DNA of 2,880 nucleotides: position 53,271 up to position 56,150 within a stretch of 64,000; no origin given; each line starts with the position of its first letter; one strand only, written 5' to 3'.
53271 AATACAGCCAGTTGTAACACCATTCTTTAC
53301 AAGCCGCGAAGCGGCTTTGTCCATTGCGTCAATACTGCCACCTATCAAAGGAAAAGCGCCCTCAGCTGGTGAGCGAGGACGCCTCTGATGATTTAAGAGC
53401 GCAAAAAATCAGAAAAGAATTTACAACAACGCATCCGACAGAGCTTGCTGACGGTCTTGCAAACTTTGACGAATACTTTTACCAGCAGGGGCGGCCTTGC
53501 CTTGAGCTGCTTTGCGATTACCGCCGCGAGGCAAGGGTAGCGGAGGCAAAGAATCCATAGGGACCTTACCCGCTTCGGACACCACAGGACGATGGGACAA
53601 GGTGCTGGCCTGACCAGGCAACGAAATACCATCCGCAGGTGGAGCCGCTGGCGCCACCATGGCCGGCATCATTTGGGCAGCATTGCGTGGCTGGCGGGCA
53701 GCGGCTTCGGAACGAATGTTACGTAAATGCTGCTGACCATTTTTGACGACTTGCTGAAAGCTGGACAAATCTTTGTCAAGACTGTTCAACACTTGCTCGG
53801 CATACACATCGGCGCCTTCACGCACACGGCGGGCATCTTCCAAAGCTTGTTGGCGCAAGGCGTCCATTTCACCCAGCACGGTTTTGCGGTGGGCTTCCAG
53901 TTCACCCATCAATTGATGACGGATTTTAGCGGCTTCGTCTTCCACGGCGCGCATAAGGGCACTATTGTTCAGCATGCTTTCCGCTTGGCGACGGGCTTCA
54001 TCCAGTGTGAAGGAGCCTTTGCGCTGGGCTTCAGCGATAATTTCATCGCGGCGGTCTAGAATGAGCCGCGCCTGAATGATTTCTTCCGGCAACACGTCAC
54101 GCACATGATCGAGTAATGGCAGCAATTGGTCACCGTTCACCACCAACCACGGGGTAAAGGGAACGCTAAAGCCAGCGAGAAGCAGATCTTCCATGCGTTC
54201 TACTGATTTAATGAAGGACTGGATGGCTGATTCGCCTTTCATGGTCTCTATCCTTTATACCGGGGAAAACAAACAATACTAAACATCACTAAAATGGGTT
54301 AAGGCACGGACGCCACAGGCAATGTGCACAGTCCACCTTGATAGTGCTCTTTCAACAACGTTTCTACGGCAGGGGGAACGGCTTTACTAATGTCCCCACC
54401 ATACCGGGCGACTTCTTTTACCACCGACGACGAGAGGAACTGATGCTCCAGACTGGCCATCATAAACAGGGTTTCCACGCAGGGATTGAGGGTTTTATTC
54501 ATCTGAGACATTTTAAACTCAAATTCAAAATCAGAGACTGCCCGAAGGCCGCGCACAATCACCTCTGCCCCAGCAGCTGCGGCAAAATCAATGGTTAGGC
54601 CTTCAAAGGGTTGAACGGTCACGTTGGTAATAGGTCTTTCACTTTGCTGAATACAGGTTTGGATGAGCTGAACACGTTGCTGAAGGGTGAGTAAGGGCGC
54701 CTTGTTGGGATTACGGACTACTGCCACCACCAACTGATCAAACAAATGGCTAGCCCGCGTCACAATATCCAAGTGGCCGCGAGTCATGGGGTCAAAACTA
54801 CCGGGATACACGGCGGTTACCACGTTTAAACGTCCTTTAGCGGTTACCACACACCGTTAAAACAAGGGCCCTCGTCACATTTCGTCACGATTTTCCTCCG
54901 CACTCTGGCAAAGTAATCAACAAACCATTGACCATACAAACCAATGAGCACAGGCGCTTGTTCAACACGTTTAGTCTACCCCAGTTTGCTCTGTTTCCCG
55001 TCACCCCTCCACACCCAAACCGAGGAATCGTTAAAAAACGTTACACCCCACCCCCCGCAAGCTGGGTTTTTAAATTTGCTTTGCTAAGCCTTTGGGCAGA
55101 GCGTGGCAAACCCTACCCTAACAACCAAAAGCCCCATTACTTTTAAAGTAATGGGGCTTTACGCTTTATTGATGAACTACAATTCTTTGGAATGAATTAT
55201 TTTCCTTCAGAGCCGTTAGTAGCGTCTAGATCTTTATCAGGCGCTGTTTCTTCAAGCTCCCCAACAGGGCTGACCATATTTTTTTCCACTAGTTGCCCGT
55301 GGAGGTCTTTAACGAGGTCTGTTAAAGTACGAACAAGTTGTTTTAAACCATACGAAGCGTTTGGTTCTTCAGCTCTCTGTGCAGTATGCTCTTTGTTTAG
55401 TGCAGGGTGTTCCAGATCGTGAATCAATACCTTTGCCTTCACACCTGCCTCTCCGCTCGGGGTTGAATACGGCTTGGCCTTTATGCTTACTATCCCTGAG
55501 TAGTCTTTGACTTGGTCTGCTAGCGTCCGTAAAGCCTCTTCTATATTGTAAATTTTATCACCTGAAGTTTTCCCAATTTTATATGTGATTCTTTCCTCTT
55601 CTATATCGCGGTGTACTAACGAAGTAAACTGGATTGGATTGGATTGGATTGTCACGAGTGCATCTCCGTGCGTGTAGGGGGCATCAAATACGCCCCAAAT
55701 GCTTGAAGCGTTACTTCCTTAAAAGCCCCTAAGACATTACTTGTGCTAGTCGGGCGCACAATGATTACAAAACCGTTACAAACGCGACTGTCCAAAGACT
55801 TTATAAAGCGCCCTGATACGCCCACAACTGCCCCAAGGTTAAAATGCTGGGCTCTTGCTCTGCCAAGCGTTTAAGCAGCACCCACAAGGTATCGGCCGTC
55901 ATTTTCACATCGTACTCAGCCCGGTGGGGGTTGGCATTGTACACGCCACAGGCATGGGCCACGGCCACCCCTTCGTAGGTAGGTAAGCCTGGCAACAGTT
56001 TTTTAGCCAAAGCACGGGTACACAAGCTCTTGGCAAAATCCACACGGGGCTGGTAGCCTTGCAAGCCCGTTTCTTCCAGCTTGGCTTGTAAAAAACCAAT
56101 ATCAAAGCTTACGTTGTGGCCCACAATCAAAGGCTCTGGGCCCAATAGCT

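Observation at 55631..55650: (AATCC)4 pentanucleotide repeat in codons 2-8 of an AT-rich ORF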

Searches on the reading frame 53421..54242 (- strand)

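Call 6: search_protein_families(library=pfam, proteins=[window:53421-54242:-], max_evalue=0.1)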
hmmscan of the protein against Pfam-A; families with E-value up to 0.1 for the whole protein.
window:53421-54242:- (273 aa): 2 families
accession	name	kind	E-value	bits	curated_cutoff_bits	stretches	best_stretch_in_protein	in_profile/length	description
PF01442.23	Apolipoprotein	-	0.0054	16.9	90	1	81-175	14-106/190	Apolipoprotein A1/A4/E domain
PF21121.2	Nup49_C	-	0.037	15.1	28.5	0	150-189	8-47/87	Nucleoporin Nup49 C-terminal helical region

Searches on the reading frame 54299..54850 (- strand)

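Call 6: search_protein_families(library=pfam, proteins=[window:54299-54850:-], max_evalue=0.1)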
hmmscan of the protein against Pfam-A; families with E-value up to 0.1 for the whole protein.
window:54299-54850:- (183 aa): 2 families
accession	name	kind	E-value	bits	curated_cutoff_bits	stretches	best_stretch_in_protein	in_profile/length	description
PF01467.32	CTP_transf_like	-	4.7e-22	79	21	1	14-146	1-132/133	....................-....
PF08218.17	Citrate_ly_lig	-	0.0066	16.6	20.9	1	20-82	9-65/182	Citrate lyase ligase C-terminal domain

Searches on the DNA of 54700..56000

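Call 11: search_rna_families(source=window, start=54700, end=56000, threshold=evalue, max_evalue=1)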
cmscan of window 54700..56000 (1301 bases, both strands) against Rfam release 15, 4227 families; matches with E-value up to 1: 2.
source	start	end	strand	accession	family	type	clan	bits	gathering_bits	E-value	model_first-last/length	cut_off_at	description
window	55128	55160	-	RF00976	mir-583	Gene; miRNA;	-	20.1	80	0.49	11-52/62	no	mir-583 microRNA precursor family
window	55132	55204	-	RF02456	Diantho_3_UTR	Cis-reg;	-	19.9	100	0.031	129-201/205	no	Dianthovirus RNA2 3'UTR stem loops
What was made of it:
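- No Rfam family matches at a meaningful score (call 11).
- Tried and rejected: Rfam gave only chance-level hits at the terminator hairpin (call 11).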

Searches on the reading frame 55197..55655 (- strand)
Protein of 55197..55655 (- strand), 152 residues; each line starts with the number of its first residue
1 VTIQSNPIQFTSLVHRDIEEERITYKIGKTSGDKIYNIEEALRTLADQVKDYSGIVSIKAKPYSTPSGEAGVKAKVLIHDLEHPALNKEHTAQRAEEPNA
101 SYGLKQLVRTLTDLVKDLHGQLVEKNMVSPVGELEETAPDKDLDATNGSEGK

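Call 6: search_protein_families(library=pfam, proteins=[window:55197-55655:-], max_evalue=0.1)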
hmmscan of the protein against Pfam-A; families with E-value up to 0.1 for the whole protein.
window:55197-55655:- (152 aa): 0 families

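Call 7: find_homologous_proteins(query=window:55197-55655:-, max_evalue=0.01)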
Query window:55197-55655:- (152 aa): 1 proteins with E <= 0.01 among 54 candidates.
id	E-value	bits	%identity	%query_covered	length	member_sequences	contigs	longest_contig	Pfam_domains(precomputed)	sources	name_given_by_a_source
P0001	2.0e-92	324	100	100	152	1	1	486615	-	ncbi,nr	ncbi:MAG: hypothetical protein QE263_02355 [Vampirovibrionales bacterium]|nr:hypothetical protein [V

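Call 10: find_encoding_contigs(protein=P0001, flank=10000, max_places=10)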
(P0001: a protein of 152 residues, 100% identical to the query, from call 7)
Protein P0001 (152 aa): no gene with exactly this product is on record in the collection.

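Call 26: search_protein_families(library=phrogs, proteins=[window:55197-55655:-], max_evalue=1)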
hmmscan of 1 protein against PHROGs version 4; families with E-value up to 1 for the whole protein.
window:55197-55655:- (152 aa): 0 families

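Call 27: search_protein_families(library=padloc, proteins=[window:55197-55655:-], max_evalue=1)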
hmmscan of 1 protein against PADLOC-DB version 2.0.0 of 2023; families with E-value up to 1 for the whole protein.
window:55197-55655:- (152 aa): 0 families

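Call 28: search_protein_families(library=ncbifam, proteins=[window:55197-55655:-], max_evalue=1)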
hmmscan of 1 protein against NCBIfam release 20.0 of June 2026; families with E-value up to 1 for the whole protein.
window:55197-55655:- (152 aa): 1 family
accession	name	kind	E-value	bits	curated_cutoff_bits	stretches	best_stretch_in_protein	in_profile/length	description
NF003413.0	PRK04778.1-7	equivalog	0.1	11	556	1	19-118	332-432/564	septation ring formation regulator EzrA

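Call 34: find_related_loci(query=window:55197-55655:-, collection=metagenome_contigs, flank=5000)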
Query window:55197-55655:- (152 aa) in metagenome_contigs; peptide patterns used: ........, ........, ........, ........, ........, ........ (x = any residue, [..] = any of these).
308 stretches matched a pattern, but none encodes a relative of the query by tblastn (E <= 1e-3).

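Call 35: search_protein_representatives(protein=window:55197-55655:-)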
Query: 152 residues. Proteins with E-value up to 0.001 (for the whole library): 2; up to 1e-10: 1; up to 1e-30: 1. The best 2 are listed.
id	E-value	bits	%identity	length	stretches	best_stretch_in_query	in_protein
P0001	6.2e-93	324.4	100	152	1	1-152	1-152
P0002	5.3e-05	39.5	36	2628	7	61-108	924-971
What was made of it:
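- Accessory status: the only credible hit in 5.8 billion proteins and in the 1.8 billion cluster representatives is the ORF itself (calls 7, 35). There is no credible homologue anywhere (calls 7, 35).
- Tried and rejected: I searched the word-indexed 5.8-billion-protein set (call 7) and ran full HMMER on 1.8 billion cluster representatives (call 35).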

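Call 38: predict_structure(protein=window:55197-55655:-)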
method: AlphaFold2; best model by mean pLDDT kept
length: 152 residues; sequences in the alignment: 1
mean_pLDDT: 63.4   pTM: 0.52
mean pLDDT of the five models: 63.4, 52.0, 48.4, 47.1, 46.0
residues with pLDDT >= 90: 0; 70-90: 70; 50-70: 40; < 50: 42
segments of 3 or more residues with pLDDT < 50: 1-18, 89-101, 141-150
pLDDT, mean of each block of 10 residues (from residue 1): 35 42 72 79 78 70 76 78 56 41 65 83 80 58 41 48
secondary structure, 60 per line:
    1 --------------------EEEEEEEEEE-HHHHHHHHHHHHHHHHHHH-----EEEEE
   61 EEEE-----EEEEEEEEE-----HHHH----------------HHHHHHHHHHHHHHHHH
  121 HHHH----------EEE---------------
elements in order: E21-30 H32-50 E56-64 E70-78 H84-87 H104-124 E135-137
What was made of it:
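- AF2 from the single sequence gives pLDDT 63 and pTM 0.52 with 70 residues at 70-90 (call 38). The repeat-encoded residues fall in a predicted disordered tail, where an in-frame 15-nt insertion would simply be tolerated (call 38). Residues 1-18 have pLDDT below 50 (call 38).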

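Call 42: fold_search(model_id=the predicted structure, library=pdb)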
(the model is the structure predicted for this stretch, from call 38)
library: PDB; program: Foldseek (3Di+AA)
matches with E <= 10: 1289; with E <= 0.001: 0
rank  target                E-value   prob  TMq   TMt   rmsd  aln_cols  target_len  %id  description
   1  1kfi_A                1.0e-02  0.85  0.32  0.11  10.1       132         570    8  Crystal Structure of the Exocytosis-Sensitive Phosphoprotein, pp63/Parafusin (phosphoglucomutase) from Paramecium (released 2002-01-16)
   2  4qg5_B                1.8e-02  0.92  0.35  0.12   6.8       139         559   13  Crystal structure of phosphoglucomutase from Leishmania major at 3.5 angstrom resolution (released 2015-05-27)
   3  2mq8_MODEL_1_A        2.2e-02  0.99  0.46  0.58  10.4       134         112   10  Solution NMR Structure of De novo designed protein LFR1 1 with ferredoxin fold, Northeast Structural Genomics  (released 2014-08-20)
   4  1kfq_A                3.6e-02  0.51  0.28  0.10  11.2       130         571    8  Crystal Structure of Exocytosis-Sensitive Phosphoprotein, pp63/parafusin (Phosphoglucomutse) from Paramecium. OPEN FOR (released 2002-01-16)
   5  7ux1_A                4.4e-02  0.97  0.43  0.11  11.4       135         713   10  EcMscK in an Open Conformation (released 2022-11-23)
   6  6znb                  4.6e-02  0.63  0.22  0.26   6.9        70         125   14  PHAGE SAM LYASE IN APO STATE (released 2021-02-24)
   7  3bzq                  5.3e-02  0.41  0.19  0.25   5.5        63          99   11  High resolution crystal structure of Nitrogen Regulatory Protein (Rv2919c) of Mycobacterium tuberculosis (released 2008-04-01)
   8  3fmb_A                5.6e-02  0.80  0.27  0.36   4.6        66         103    6  Crystal structure of dimeric protein of unknown function and ferredoxin-like fold (YP_212648.1) from Bacteroides fragi (released 2009-01-27)
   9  3l7p_F                6.8e-02  0.66  0.31  0.45   6.4       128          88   14  Crystal structure of SMU.1657c, Putative nitrogen regulatory protein PII from streptococcus mutans (released 2010-12-29)
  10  2x3g                  7.2e-02  0.80  0.27  0.34   3.2        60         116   10  Crystal Structure of the hypothetical protein ORF119 from Sulfolobus islandicus rod-shaped virus 1 (released 2010-07-21)
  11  6wi5_A                7.7e-02  0.94  0.36  0.54   3.7        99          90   16  De novo designed protein Foldit4 (released 2020-04-22)
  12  7p4y_C                8.2e-02  0.80  0.23  0.33   3.9        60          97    8  GlnK2 from Methanothermococcus thermolithotrophicus in the apo state at a resolution of 2.3 A (released 2021-10-06)
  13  6bwq_B                8.2e-02  0.80  0.24  0.25   3.7        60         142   13  LarC2, the C-terminal domain of a cyclometallase involved in the synthesis of the NPN cofactor of lactate racemase, in (released 2018-06-20)
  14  5o3p_C                8.7e-02  0.60  0.23  0.32   4.0        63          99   14  Carbon regulatory PII-like protein SbtB from Synechocystis sp. 6803 in Apo state, trigonal crystal form (released 2018-05-16)
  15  3ahp_A                8.7e-02  0.20  0.19  0.25   8.0        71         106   15  Crystal structure of stable protein, CutA1, from a psychrotrophic bacterium Shewanella sp. SIB1 (released 2011-01-05)
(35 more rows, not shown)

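Call 70: search_dna_similar(query=window:55197-55655:-, collection=phages, mode=protein, max_evalue=0.1)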
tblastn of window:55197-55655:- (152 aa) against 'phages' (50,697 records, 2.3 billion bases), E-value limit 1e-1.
No match.

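Call 71: search_dna_similar(query=window:55197-55655:-, collection=plasmids, mode=protein, max_evalue=0.1)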
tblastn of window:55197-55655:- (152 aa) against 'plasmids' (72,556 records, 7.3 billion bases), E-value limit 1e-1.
No match.

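Call 72: find_related_loci(query=window:55197-55655:-, collection=viral_contigs, flank=3000)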
Query window:55197-55655:- (152 aa) in viral_contigs; peptide patterns used: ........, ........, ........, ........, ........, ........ (x = any residue, [..] = any of these).
18 stretches matched a pattern, but none encodes a relative of the query by tblastn (E <= 1e-3).
